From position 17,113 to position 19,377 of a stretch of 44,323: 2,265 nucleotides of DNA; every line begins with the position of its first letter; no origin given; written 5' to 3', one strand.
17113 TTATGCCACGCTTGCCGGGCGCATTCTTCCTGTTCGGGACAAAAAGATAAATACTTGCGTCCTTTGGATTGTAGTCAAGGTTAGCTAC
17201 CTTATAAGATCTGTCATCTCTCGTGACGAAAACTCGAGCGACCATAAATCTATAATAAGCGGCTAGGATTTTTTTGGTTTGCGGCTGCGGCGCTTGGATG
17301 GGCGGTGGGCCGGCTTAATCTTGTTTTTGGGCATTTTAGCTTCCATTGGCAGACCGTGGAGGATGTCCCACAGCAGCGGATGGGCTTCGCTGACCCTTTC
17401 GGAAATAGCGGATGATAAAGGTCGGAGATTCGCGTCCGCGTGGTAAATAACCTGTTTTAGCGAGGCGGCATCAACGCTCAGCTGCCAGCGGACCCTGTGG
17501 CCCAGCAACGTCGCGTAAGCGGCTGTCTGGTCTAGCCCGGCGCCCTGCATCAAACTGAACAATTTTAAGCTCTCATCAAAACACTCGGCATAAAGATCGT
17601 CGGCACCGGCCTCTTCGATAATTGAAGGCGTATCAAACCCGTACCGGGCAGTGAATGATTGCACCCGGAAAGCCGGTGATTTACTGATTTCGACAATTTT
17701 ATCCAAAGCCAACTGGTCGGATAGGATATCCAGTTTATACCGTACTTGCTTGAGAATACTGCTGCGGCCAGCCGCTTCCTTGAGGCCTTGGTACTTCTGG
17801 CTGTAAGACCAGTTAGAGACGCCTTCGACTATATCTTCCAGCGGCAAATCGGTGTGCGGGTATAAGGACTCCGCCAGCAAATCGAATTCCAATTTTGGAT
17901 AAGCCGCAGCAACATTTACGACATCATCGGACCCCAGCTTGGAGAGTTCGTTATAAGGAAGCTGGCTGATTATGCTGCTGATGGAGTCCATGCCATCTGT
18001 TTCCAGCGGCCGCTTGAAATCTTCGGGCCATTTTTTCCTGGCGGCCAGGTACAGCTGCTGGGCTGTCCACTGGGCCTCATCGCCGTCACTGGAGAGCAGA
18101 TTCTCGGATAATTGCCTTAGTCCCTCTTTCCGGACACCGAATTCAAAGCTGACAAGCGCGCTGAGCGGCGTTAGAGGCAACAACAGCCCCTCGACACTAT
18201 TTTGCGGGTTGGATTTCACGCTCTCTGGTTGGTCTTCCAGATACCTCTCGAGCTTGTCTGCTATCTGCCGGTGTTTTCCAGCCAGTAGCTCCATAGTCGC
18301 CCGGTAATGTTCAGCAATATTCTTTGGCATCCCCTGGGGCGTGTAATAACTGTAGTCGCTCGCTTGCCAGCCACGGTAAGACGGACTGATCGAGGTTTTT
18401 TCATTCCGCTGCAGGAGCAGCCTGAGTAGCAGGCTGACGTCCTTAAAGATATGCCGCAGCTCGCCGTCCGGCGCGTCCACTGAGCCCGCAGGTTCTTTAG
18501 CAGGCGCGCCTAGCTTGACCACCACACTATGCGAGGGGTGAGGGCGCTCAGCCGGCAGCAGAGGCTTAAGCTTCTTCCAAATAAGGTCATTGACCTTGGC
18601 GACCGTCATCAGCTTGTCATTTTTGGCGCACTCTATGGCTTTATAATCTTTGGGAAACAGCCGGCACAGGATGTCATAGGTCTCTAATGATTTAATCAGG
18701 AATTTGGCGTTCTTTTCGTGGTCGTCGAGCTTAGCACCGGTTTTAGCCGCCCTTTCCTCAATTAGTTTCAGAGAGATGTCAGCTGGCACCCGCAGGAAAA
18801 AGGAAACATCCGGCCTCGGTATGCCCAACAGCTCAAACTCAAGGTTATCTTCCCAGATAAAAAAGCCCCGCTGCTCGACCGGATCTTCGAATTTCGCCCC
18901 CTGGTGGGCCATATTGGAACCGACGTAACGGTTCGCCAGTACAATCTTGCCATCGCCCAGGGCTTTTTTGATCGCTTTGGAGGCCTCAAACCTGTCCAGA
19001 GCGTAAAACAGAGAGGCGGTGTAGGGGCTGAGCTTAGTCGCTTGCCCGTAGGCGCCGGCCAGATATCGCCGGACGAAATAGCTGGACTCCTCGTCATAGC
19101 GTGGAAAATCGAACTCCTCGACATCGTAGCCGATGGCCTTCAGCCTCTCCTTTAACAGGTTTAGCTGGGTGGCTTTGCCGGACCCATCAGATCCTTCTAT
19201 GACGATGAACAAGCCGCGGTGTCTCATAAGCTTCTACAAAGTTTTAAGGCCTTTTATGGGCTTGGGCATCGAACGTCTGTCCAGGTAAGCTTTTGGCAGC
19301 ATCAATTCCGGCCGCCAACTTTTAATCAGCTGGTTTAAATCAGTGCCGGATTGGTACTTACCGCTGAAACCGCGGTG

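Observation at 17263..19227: Thymidylate kinase fused to a tandem, motif-degenerate ThyX-like region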

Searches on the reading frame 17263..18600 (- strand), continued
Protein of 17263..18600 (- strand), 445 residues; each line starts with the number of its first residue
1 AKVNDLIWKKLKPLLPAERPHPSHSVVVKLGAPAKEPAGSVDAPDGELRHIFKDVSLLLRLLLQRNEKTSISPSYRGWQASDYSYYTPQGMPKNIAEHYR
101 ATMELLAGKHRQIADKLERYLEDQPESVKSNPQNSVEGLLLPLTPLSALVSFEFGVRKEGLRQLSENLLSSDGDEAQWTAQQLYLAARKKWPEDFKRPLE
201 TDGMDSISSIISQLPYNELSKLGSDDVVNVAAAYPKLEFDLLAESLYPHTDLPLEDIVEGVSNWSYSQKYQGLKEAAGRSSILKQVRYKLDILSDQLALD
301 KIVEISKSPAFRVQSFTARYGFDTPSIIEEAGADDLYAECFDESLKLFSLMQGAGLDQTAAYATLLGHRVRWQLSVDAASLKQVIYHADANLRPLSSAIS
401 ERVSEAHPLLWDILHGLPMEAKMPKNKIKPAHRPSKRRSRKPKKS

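Call 85: find_encoding_contigs(protein=P0002, flank=3000, max_places=2)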
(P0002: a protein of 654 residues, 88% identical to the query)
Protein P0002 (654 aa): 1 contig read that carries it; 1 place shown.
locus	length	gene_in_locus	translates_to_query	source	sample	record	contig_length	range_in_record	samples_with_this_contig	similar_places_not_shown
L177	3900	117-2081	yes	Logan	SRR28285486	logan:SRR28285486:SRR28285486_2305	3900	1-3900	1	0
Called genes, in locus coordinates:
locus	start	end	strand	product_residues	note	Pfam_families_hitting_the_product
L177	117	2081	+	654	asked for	PF02223:Thymidylate_kin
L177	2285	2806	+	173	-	PF00466:Ribosomal_L10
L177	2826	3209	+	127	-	PF16320:Ribosomal_L12_N, PF00542:Ribosomal_L12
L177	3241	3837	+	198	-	-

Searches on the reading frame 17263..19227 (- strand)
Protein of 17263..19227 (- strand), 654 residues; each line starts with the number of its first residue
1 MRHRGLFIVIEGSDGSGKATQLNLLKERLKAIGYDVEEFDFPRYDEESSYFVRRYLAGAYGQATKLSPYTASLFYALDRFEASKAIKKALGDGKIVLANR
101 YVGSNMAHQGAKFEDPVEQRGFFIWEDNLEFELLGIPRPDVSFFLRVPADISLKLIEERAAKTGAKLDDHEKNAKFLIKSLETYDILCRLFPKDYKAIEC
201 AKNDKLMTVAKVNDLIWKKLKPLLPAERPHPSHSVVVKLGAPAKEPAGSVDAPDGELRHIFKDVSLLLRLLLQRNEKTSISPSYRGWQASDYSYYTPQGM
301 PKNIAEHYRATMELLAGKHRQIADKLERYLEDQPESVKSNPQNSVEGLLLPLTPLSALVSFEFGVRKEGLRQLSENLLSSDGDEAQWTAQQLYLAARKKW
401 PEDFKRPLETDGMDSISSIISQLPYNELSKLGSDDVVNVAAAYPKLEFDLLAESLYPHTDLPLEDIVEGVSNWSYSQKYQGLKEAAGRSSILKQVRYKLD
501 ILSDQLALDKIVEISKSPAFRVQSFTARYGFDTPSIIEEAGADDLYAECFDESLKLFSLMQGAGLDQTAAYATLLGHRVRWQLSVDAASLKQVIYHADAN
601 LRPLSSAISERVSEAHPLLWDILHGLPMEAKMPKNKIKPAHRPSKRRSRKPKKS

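Call 3: search_protein_families(library=pfam, proteins=[window:17263-19227:-], max_evalue=1)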
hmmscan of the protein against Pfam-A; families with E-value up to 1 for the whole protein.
window:17263-19227:- (654 aa): 5 families
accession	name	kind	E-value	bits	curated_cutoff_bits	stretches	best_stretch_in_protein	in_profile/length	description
PF02223.23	Thymidylate_kin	-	8.2e-23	81.5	27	1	10-202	1-176/185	Thymidylate kinase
PF01712.25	dNK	-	0.00083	19.6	27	1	8-163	1-147/203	Deoxynucleoside kinase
PF03976.20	PPK2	-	0.0084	16.1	22.3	1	5-57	31-83/229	Polyphosphate kinase 2 (PPK2)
PF02782.22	FGGY_C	-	0.077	13.2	27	1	295-336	111-152/198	FGGY family of carbohydrate kinases, C-terminal domain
PF13401.12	AAA_22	-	0.13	13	27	1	4-62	4-60/130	AAA domain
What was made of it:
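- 18583..19227 (-): dTMP kinase domain, aa 1-215. P-loop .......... is aa 11-20; FPRY 41-44; LDR 77-79; NRY 99-101. Pfam PF02223 E 8e-23 (call 3).
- Checked: Residues 10-202 match Pfam Thymidylate_kin (E 8e-23, call 3).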

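Call 4: search_protein_families(library=ncbifam, proteins=[window:17263-19227:-], max_evalue=1)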
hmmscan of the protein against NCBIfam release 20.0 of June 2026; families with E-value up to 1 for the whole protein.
window:17263-19227:- (654 aa): 6 families
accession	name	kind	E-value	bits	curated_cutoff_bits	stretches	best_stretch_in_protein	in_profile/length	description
NF005923.0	PRK07933.1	equivalog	1.8e-34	119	193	1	7-187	2-182/213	dTMP kinase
TIGR00041.1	DTMP_kinase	equivalog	1.8e-20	73.5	83.25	1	4-188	3-174/196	dTMP kinase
TIGR03708.1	poly_P_AMP_trns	equivalog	0.00075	18.3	547.65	1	5-56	40-91/493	polyphosphate:AMP phosphotransferase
TIGR03707.1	PPK2_P_aer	equivalog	0.00083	19.1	301.8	1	6-57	32-83/230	polyphosphate kinase 2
NF005250.0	PRK06761.1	equivalog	0.012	14.6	270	1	7-39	5-37/282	hypothetical protein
NF002059.0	PRK00889.1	subfamily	0.098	12.3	244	1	2-40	2-40/177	adenylyl-sulfate kinase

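Call 9: search_solved_structures(query=A1, max_evalue=10, show_alignments=0)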
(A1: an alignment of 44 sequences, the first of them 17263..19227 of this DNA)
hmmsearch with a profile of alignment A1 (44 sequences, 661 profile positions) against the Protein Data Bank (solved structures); distinct sequences matched with E-value up to 10: 50.
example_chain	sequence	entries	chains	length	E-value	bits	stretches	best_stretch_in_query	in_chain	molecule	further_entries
4unp_A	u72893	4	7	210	1.8e-26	96.3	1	6-187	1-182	THYMIDYLATE KINASE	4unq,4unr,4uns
4unn_A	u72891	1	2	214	1.8e-26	96.2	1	6-187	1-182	THYMIDYLATE KINASE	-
1g3u_A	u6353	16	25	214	1.9e-26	96.2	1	6-187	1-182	THYMIDYLATE KINASE | THYMIDYLATE KINASE TMK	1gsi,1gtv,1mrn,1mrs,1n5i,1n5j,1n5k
1e9f_A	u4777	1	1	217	1.1e-15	60.6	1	3-113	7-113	THYMIDYLATE KINASE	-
2yof_A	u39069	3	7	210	7e-15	58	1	2-153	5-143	THYMIDYLATE KINASE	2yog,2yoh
2wwf_A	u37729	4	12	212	7.1e-15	57.9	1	2-153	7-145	THYMIDILATE KINASE, PUTATIVE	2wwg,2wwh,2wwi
1e9c_A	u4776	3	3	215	9.2e-15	57.6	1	3-112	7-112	THYMIDYLATE KINASE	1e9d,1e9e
1e98_A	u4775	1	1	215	1.7e-14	56.7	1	3-112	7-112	THYMIDYLATE KINASE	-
1e2d_A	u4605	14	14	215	1.7e-14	56.7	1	3-112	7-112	THYMIDYLATE KINASE | similar to THYMIDYLATE KINASE (DTMP KINASE) | Similar to deoxythymidylate kinase (thymidylate kinase)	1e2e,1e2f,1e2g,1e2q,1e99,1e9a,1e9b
2xx3_A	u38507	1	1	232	2.1e-14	56.4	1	3-112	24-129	THYMIDYLATE KINASE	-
1nmy_A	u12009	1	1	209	3.2e-14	55.8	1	4-112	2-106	similar to THYMIDYLATE KINASE (DTMP KINASE)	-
1tmk_A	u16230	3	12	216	5.6e-14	55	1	1-232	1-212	THYMIDYLATE KINASE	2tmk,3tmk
7fgq_A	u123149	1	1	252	8.8e-14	54.3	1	4-116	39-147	dTMP kinase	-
5uiv_A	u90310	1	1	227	4.9e-12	48.6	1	3-150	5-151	Bifunctional thymidylate/uridylate kinase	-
2v54_A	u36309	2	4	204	1.7e-10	43.5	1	3-112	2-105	THYMIDYLATE KINASE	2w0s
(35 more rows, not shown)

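Call 10: search_protein_families(library=pfam, alignment_id=A1, max_evalue=0.01)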
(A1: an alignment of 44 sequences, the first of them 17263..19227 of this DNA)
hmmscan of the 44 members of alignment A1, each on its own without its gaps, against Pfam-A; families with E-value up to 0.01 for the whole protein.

A. member 1, window:17263-19227:- (654 aa): 3 families
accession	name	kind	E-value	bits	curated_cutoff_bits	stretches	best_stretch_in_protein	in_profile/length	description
PF02223.23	Thymidylate_kin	-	8.2e-23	81.5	27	1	10-202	1-176/185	Thymidylate kinase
PF01712.25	dNK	-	0.00083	19.6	27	1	8-163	1-147/203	Deoxynucleoside kinase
PF03976.20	PPK2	-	0.0084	16.1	22.3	0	5-57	31-83/229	Polyphosphate kinase 2 (PPK2)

B. families by the number of members that match (of 44 scanned): 12 families
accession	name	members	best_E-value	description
PF02223.23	Thymidylate_kin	44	1e-28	Thymidylate kinase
PF01712.25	dNK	34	3.5e-07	Deoxynucleoside kinase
PF13401.12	AAA_22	11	0.00068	AAA domain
PF03976.20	PPK2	8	6.4e-05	Polyphosphate kinase 2 (PPK2)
PF13604.12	AAA_30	6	0.0035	AAA domain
PF02511.20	Thy1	5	5.4e-38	Thymidylate synthase complementing protein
PF13521.12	AAA_28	4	8.9e-05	AAA domain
PF24883.2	NPHP3_N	2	0.0011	Nephrocystin 3, N-terminal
PF13238.12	AAA_18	1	0.00018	AAA domain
PF10412.15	TrwB_AAD_bind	1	0.0011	Type IV secretion-system coupling protein DNA-binding domain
PF20162.4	Etd1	1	0.0016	Septation protein etd1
PF07693.20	KAP_NTPase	1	0.0046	KAP family P-loop domain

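Call 26: predict_structure(alignment_id=A1)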
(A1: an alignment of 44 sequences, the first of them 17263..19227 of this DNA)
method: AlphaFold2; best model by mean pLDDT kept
length: 654 residues; sequences in the alignment: 44
mean_pLDDT: 81.7   pTM: 0.56
mean pLDDT of the five models: 81.7, 80.9, 80.0, 79.8, 79.8
residues with pLDDT >= 90: 229; 70-90: 325; 50-70: 37; < 50: 63
segments of 3 or more residues with pLDDT < 50: 232-234, 236-247, 412-433, 630-654
pLDDT, mean of each block of 10 residues (from residue 1): 82 84 86 87 88 87 86 93 94 92 91 91 93 93 92 83 75 84 90 90 83 89 81 44 47 81 92 86 88 89 91 96 94 84 86 95 91 84 84 85 74 40 39 70 78 62 65 78 79 88 91 81 86 90 95 94 85 94 91 86 89 87 73 40 43 42
secondary structure, 60 per line:
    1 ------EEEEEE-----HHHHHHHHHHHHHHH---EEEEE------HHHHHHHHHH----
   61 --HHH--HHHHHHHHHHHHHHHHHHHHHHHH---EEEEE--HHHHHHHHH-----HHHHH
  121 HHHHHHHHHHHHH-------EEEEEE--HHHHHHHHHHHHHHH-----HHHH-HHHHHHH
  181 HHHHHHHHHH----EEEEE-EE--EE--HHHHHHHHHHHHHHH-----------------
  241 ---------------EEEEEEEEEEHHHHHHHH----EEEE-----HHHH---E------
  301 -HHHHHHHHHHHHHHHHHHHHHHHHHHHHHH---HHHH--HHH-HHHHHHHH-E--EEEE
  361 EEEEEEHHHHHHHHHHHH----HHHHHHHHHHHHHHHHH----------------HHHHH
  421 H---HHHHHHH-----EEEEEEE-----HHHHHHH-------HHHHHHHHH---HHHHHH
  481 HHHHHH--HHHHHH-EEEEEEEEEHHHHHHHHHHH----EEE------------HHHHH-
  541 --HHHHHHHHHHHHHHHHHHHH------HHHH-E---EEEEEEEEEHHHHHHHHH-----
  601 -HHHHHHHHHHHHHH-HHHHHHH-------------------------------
elements in order: E7-12 H18-32 E36-40 H47-56 H68-91 E95-99 H102-110 H116-133 E141-146 H149-163 H169-172 H174-190 E195-199 H209-223 E256-265 H266-273 E278-281 H287-290 H302-331 H335-338 H345-352 E357-366 H367-378 H383-399 H416-421 H425-431 E437-443 H449-455 H463-471 H475-486 H489-494 E496-504 H505-515 E520-522 H535-539 H543-562 H569-572 E578-586 H587-595 H602-615 H617-623
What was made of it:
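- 17920..18012 (-): Inter-half connector, aa 406-436, low confidence. pLDDT below 50 for aa 412-433 (call 26).
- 17263..17352 (-): K/R-rich C-terminal tail, aa 626-654 (12 K/R in the last 25), plus stop codon. pLDDT below 50 (call 26).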

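Call 29: fold_search(model_id=the predicted structure, library=pdb)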
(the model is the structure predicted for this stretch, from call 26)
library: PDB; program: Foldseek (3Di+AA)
matches with E <= 10: 1515; with E <= 0.001: 438
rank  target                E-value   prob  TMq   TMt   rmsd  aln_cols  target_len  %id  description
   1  3tmk_D                5.8e-11  1.00  0.28  0.80   3.6       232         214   26  CRYSTAL STRUCTURE OF YEAST THYMIDYLATE KINASE COMPLEXED WITH THE BISUBSTRATE INHIBITOR TP5A AT 2.0 A RESOLUTION: IMPLI (released 1999-02-16)
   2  1e2f                  2.2e-10  1.00  0.27  0.77   3.5       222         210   23  Human thymidylate kinase complexed with thymidine monophosphate, adenosine diphosphate and a magnesium-ion (released 2001-05-17)
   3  1w2h_B                2.4e-10  1.00  0.27  0.83   3.5       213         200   25  Crystal Structure Of Mycobacterium Tuberculosis Thymidylate Kinase Complexed With Azidothymidine Monophosphate (AZT-MP (released 2005-01-12)
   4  2wwf_C                3.1e-10  1.00  0.27  0.79   3.0       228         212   24  Plasmodium falciparum thymidylate kinase in complex with TMP and ADP (released 2010-04-21)
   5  1nn5                  3.2e-10  1.00  0.27  0.82   2.7       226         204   23  Crystal structure of human thymidylate kinase with d4TMP + AppNHp (released 2003-03-18)
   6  1n5k_B                3.6e-10  1.00  0.27  0.82   3.4       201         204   26  CRYSTAL STRUCTURE OF MYCOBACTERIUM TUBERCULOSIS THYMIDYLATE KINASE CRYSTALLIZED IN SODIUM MALONATE (RESOLUTION 2.1 A) (released 2003-04-15)
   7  2wwg_A                3.8e-10  1.00  0.27  0.78   3.2       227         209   25  Plasmodium falciparum thymidylate kinase in complex with dGMP and ADP (released 2010-04-21)
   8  2wwf_A                4.0e-10  1.00  0.27  0.80   3.0       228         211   24  Plasmodium falciparum thymidylate kinase in complex with TMP and ADP (released 2010-04-21)
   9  3tmk_A                4.0e-10  1.00  0.27  0.76   4.1       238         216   26  CRYSTAL STRUCTURE OF YEAST THYMIDYLATE KINASE COMPLEXED WITH THE BISUBSTRATE INHIBITOR TP5A AT 2.0 A RESOLUTION: IMPLI (released 1999-02-16)
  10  1e2g                  5.6e-10  1.00  0.27  0.81   3.9       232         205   23  Human thymidylate kinase complexed with ADP, TDP and a magnesium-ion (released 2001-05-17)
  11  1e98                  5.9e-10  1.00  0.27  0.76   3.5       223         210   25  Wild type human thymidylate kinase complexed with AZTMP and ADP (released 2001-10-05)
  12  5uiv                  6.2e-10  1.00  0.25  0.67   5.7       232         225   24  Structure of Thymidylate Kinase from Candida albicans Reveals Origin of Broad Substrate Specificity and a Novel Structur (released 2017-08-09)
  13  5x8d_A                6.8e-10  1.00  0.26  0.87   2.8       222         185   26  D90L mutant of thermus thermophilus HB8 thymidylate kinase (released 2018-03-14)
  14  1g3u                  6.8e-10  1.00  0.29  0.84   3.3       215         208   25  CRYSTAL STRUCTURE OF MYCOBACTERIUM TUBERCULOSIS THYMIDYLATE KINASE COMPLEXED WITH THYMIDINE MONOPHOSPHATE (TMP) (released 2001-10-25)
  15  5x8a_B                7.1e-10  1.00  0.26  0.83   3.5       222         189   26  Crystal structure of ATP bound thymidylate kinase from thermus thermophilus HB8 (released 2018-03-14)
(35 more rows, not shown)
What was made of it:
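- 18583..19227 (-): Foldseek TM about 0.8 to Tmk structures (call 29).
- On Thymidylate kinase (PF02223, EC 2.7.4.9): Foldseek TM about 0.8 to the target (call 29).
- Checked: The full-length model superposes on Tmk structures at TM about 0.8 normalised to the target (call 29).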

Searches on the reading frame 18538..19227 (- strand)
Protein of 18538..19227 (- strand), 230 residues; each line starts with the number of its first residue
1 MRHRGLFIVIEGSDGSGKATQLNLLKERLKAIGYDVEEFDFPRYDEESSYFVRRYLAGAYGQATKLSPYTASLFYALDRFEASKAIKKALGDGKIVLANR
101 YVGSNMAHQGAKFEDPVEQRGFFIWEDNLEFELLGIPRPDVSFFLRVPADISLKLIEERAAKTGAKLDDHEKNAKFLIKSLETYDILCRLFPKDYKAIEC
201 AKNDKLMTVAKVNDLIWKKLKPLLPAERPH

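Call 76: search_solved_structures(query=window:18538-19227:-, max_evalue=1e-10, show_alignments=2)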
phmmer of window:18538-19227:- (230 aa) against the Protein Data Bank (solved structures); distinct sequences matched with E-value up to 1e-10: 11.
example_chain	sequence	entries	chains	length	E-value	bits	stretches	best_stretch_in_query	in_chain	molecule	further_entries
4unp_A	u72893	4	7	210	2.2e-18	69.7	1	7-177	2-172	THYMIDYLATE KINASE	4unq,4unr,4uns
1g3u_A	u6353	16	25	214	2.3e-18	69.6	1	7-177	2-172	THYMIDYLATE KINASE | THYMIDYLATE KINASE TMK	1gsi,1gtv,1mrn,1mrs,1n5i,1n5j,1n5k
4unn_A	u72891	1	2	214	2.6e-18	69.4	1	7-177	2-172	THYMIDYLATE KINASE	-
1e9f_A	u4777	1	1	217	9.3e-13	51.3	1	3-203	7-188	THYMIDYLATE KINASE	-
1e9c_A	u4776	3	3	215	2.6e-12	49.8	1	3-203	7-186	THYMIDYLATE KINASE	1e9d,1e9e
1e2d_A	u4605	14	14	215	6.9e-12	48.4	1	3-203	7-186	THYMIDYLATE KINASE | similar to THYMIDYLATE KINASE (DTMP KINASE) | Similar to deoxythymidylate kinase (thymidylate kinase)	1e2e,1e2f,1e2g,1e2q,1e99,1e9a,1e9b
1e98_A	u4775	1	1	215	8e-12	48.2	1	3-203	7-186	THYMIDYLATE KINASE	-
2xx3_A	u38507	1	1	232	9.1e-12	48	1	3-203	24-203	THYMIDYLATE KINASE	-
1nmy_A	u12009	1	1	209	1e-11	47.9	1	4-203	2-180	similar to THYMIDYLATE KINASE (DTMP KINASE)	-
7fgq_A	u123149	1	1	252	1.1e-11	47.7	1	2-118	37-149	dTMP kinase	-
1tmk_A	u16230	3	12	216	3.8e-11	46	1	2-226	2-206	THYMIDYLATE KINASE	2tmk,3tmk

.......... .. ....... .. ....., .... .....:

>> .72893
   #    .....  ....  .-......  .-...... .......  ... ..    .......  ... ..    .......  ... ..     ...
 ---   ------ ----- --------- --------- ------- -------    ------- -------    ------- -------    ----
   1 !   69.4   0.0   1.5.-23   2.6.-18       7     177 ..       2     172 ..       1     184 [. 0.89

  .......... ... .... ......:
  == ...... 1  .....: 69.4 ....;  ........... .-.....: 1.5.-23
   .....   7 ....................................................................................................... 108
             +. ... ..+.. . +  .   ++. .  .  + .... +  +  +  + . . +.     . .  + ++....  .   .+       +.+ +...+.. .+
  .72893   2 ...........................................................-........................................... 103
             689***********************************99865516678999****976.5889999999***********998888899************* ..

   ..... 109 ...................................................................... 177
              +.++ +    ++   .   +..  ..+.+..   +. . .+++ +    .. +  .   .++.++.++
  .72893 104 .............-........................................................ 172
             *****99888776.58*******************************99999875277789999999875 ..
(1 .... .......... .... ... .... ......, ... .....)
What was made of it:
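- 18583..19227 (-): Alignment to Mtb TMPK 1g3u E 2e-18 (call 76).
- On Thymidylate kinase (PF02223, EC 2.7.4.9): PDB TMPK E 2e-18 (call 76).
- Closest known: Mycobacterium-type thymidylate kinase. Same: The P-loop Lys, the D9 equivalent, FPRY, the LDR arginine and the R95 and N100 equivalents are present (call 76).
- Checked: Residues 7-177 align end to end with M. tuberculosis TMPK (E 2e-18, call 76).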
